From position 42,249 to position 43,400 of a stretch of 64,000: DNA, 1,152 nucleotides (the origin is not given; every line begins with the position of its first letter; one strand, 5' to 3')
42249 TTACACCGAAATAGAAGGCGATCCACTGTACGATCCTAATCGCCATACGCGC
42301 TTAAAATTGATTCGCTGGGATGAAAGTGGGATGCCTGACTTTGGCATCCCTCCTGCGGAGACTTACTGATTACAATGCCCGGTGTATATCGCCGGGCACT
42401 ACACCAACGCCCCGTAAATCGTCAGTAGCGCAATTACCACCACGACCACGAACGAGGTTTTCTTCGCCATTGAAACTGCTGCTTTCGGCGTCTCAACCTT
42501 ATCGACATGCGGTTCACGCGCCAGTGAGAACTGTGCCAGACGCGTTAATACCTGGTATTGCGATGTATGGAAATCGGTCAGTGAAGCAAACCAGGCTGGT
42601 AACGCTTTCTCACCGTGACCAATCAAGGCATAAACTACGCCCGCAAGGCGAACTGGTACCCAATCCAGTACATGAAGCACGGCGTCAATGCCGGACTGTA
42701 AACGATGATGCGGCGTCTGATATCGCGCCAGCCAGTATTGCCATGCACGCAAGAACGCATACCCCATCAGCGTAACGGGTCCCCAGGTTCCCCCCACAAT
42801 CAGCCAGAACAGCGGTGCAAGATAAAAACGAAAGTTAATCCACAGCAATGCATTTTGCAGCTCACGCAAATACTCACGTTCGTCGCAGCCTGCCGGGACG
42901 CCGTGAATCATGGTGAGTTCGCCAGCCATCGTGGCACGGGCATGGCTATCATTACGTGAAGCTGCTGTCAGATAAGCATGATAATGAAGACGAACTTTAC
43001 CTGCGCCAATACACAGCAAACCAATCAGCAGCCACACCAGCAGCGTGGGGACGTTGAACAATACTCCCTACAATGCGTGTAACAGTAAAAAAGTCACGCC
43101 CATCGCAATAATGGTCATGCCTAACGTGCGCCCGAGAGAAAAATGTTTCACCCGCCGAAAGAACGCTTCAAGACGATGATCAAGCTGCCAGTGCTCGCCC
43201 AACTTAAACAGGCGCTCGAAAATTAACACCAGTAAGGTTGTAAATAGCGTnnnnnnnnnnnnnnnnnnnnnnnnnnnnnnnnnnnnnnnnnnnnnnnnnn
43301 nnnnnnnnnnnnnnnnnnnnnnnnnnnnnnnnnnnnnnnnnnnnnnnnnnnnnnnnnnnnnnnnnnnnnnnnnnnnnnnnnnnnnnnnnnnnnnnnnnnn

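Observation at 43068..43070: ampE is split by a single in-frame amber codon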

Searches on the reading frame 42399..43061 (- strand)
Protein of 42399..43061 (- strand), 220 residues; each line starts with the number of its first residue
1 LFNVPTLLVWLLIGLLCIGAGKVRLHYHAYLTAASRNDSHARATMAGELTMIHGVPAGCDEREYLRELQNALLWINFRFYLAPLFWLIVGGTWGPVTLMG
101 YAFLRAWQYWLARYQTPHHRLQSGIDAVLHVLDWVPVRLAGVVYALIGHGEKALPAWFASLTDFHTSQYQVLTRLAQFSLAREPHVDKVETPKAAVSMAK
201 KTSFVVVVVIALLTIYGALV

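Call 17: list_cluster_members(proteins=[window:43071-43253:-, window:42399-43061:-])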
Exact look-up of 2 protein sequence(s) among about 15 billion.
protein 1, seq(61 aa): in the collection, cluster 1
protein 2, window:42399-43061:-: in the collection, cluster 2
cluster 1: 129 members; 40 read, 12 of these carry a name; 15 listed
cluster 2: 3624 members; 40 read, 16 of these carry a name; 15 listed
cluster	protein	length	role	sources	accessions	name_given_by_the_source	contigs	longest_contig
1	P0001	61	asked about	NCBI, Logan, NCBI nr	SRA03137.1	AmpE protein [Escherichia coli]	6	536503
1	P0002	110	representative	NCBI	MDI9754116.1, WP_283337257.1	regulatory signaling modulator protein AmpE, partial [Acinetobacter baumannii]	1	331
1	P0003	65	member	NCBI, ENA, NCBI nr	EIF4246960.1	regulatory signaling modulator protein AmpE, partial [Escherichia coli] | regulatory signaling modulator protein AmpE [Escherichia coli]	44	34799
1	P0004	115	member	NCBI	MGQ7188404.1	regulatory signaling modulator protein AmpE, partial [Escherichia sp. HC-CC]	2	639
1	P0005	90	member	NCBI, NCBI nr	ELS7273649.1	regulatory signaling modulator protein AmpE, partial [Escherichia coli] | regulatory signaling modulator protein AmpE [Escherichia coli]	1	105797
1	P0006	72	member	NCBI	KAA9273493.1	beta-lactamase regulator AmpE, partial [Escherichia coli]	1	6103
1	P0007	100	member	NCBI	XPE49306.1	regulatory signaling modulator protein AmpE [Shigella flexneri]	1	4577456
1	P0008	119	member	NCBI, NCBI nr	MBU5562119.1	beta-lactamase regulator AmpE, partial [Escherichia sp. S69_ASV_4] | beta-lactamase regulator AmpE [Escherichia sp. S69_ASV_4]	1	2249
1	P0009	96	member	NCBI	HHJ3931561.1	TPA: regulatory signaling modulator protein AmpE, partial [Escherichia coli]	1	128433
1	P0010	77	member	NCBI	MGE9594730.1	regulatory signaling modulator protein AmpE, partial [Escherichia coli]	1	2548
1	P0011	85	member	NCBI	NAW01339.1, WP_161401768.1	regulatory signaling modulator protein AmpE, partial [Salmonella sp. hn-h4]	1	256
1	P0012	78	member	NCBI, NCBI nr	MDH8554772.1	regulatory signaling modulator protein AmpE, partial [Klebsiella pneumoniae] | regulatory signaling modulator protein AmpE [Klebsiella pneumoniae]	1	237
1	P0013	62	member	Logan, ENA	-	-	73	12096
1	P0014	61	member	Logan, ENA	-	-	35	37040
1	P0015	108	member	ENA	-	-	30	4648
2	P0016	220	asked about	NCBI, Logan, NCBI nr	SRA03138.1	AmpE protein [Escherichia coli]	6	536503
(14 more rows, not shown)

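Call 32: search_protein_families(proteins=[window:42402-43061:-], library=ncbifam)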
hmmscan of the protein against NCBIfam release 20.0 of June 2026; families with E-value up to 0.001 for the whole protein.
window:42402-43061:- (220 aa): 2 families
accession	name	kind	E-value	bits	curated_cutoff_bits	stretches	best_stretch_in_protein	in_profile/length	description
NF008219.0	PRK10987.1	equivalog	5.9e-102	340.8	238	1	1-220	68-285/285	beta-lactamase regulator AmpE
NF005792.0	PRK07630.1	equivalog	7.4e-08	31.7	291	1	26-168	96-236/312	CobD/CbiB family protein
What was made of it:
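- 42399..43061 (-): C-terminal remainder as an ORF from TTG (codon 65), 6 nt after the TAG: 220 aa. It is a possible but unproven restart product. It scores 340.8 bits to the AmpE model, positions 68-285 (call 32).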

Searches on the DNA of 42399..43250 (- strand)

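Call 3: search_dna_similar(query=window:42399-43250:-, collection=ecoli_genomes, mode=near, max_rows=30)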
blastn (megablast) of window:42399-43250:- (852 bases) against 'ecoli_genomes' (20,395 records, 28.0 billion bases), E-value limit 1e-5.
Records with a match: 5424; places in all: 5424; records where one place covers at least 80% of the query: 5424.
Genomes with a match: 5424 of 5426; with a place that covers at least 80% of the query: 5424. Places per genome that has any: lowest 1, median 1, highest 1. On chromosomes: 5421 places; on plasmids: 3.
Best place of each record, by identity: >=99% 7; 95-99% 5406; 90-95% 11.
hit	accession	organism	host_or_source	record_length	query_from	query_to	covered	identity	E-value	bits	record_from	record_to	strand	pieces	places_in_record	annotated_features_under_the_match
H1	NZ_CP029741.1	Escherichia coli strain AR_0085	missing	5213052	1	852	100%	99.9%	0e+0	1568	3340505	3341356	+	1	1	ampE: beta-lactamase regulator AmpE | ampD: 1,6-anhydro-N-acetylmuramyl-L-alanine amidase AmpD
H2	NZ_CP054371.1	Escherichia coli strain SCU-316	Homo sapiens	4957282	1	852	100%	99.9%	0e+0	1568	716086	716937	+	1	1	ampE: beta-lactamase regulator AmpE | ampD: 1,6-anhydro-N-acetylmuramyl-L-alanine amidase AmpD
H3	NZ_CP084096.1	Escherichia coli O78 strain 3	Homo sapiens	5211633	1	852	100%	99.9%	0e+0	1568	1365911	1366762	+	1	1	ampE: beta-lactamase regulator AmpE | ampD: 1,6-anhydro-N-acetylmuramyl-L-alanine amidase AmpD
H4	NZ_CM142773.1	Escherichia coli strain GPEC1446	chicken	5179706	1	852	100%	99.9%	0e+0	1568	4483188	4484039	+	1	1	ampE: beta-lactamase regulator AmpE | ampD: 1,6-anhydro-N-acetylmuramyl-L-alanine amidase AmpD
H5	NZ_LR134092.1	Escherichia coli strain NCTC10444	Calf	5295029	1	852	100%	99.9%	0e+0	1568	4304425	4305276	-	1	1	ampE: beta-lactamase regulator AmpE | ampD: 1,6-anhydro-N-acetylmuramyl-L-alanine amidase AmpD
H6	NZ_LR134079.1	Escherichia coli strain NCTC9112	missing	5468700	1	852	100%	99.9%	0e+0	1568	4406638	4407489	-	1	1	ampE: beta-lactamase regulator AmpE | ampD: 1,6-anhydro-N-acetylmuramyl-L-alanine amidase AmpD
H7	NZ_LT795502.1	Escherichia coli strain KV7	Sus scrofa domestica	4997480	1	852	100%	99.9%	0e+0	1568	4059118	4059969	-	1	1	ampE: beta-lactamase regulator AmpE | ampD: 1,6-anhydro-N-acetylmuramyl-L-alanine amidase AmpD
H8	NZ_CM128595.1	Escherichia coli strain 100181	Homo sapiens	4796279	1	852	100%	98.9%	0e+0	1524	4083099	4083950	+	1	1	ampE: beta-lactamase regulator AmpE | ampD: 1,6-anhydro-N-acetylmuramyl-L-alanine amidase AmpD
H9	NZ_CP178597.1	Escherichia coli strain ZF8-1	chicken feces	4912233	1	852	100%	98.9%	0e+0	1524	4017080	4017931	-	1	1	ampE: beta-lactamase regulator AmpE | ampD: 1,6-anhydro-N-acetylmuramyl-L-alanine amidase AmpD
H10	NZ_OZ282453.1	Escherichia coli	restricted access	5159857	1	852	100%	98.1%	0e+0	1485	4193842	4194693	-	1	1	ampE: beta-lactamase regulator AmpE | ampD: 1,6-anhydro-N-acetylmuramyl-L-alanine amidase AmpD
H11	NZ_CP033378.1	Escherichia coli strain L73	goose anus swab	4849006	1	852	100%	96.9%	0e+0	1430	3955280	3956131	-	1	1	ampE: beta-lactamase regulator AmpE | ampD: 1,6-anhydro-N-acetylmuramyl-L-alanine amidase AmpD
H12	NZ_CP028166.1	Escherichia coli strain CFSAN064036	poultry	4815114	1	852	100%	96.9%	0e+0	1430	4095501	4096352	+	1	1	ampE: beta-lactamase regulator AmpE | ampD: 1,6-anhydro-N-acetylmuramyl-L-alanine amidase AmpD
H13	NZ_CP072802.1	Escherichia coli strain PK5074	Homo sapiens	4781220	1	852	100%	96.9%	0e+0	1430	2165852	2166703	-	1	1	ampE: beta-lactamase regulator AmpE | ampD: 1,6-anhydro-N-acetylmuramyl-L-alanine amidase AmpD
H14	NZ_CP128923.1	Escherichia coli strain TUM9868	missing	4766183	1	852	100%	96.9%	0e+0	1430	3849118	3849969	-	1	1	ampE: beta-lactamase regulator AmpE | ampD: 1,6-anhydro-N-acetylmuramyl-L-alanine amidase AmpD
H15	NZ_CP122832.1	Escherichia coli strain ETEC1730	Sus scrofa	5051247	1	852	100%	96.9%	0e+0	1430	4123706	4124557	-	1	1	ampE: beta-lactamase regulator AmpE | ampD: 1,6-anhydro-N-acetylmuramyl-L-alanine amidase AmpD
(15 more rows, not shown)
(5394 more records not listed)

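Call 5: search_dna_similar(query=window:43049-43089:-, collection=ecoli_genomes, mode=near, max_rows=30, max_evalue=0.001)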
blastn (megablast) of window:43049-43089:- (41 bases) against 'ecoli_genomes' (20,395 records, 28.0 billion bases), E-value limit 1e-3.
No match.

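Call 6: get_annotated_region(hit=H1, flank=6000)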
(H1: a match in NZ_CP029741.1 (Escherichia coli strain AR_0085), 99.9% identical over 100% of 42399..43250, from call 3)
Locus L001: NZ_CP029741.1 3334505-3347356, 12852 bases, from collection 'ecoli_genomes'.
description: Escherichia coli strain AR_0085 chromosome, complete genome
organism: Escherichia coli strain AR_0085 (NCBI taxid 562)
replicon: chromosome; assembly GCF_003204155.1
host: missing; source: missing; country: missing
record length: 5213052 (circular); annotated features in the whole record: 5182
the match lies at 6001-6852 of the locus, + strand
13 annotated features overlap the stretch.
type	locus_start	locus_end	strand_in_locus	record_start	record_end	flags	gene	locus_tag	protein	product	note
CDS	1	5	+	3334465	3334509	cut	-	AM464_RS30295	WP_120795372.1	protein YacM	-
CDS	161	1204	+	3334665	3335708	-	guaC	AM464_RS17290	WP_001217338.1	GMP reductase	-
CDS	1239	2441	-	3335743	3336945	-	hofC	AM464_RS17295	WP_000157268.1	protein transport protein HofC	-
CDS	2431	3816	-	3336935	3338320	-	gspE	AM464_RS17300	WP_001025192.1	type II secretion system protein GspE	-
CDS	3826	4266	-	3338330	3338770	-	ppdD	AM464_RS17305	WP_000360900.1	prepilin peptidase-dependent pilin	-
CDS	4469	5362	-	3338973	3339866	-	nadC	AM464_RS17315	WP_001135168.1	carboxylating nicotinate-nucleotide diphosphorylase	-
CDS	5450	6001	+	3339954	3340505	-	ampD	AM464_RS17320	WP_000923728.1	1,6-anhydro-N-acetylmuramyl-L-alanine amidase AmpD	-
CDS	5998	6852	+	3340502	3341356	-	ampE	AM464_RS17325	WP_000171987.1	beta-lactamase regulator AmpE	-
CDS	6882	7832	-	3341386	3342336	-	-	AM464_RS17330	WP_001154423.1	glycoside hydrolase family 43 protein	-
CDS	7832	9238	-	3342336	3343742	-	-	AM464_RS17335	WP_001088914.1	glycoside-pentoside-hexuronide (GPH):cation symporter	-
CDS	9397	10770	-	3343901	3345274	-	aroP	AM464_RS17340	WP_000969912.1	aromatic amino acid transporter AroP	-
CDS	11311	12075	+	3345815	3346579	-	pdhR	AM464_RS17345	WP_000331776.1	pyruvate dehydrogenase complex transcriptional repressor PdhR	-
CDS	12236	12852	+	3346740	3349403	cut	aceE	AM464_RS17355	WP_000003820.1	pyruvate dehydrogenase (acetyl-transferring), homodimeric type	-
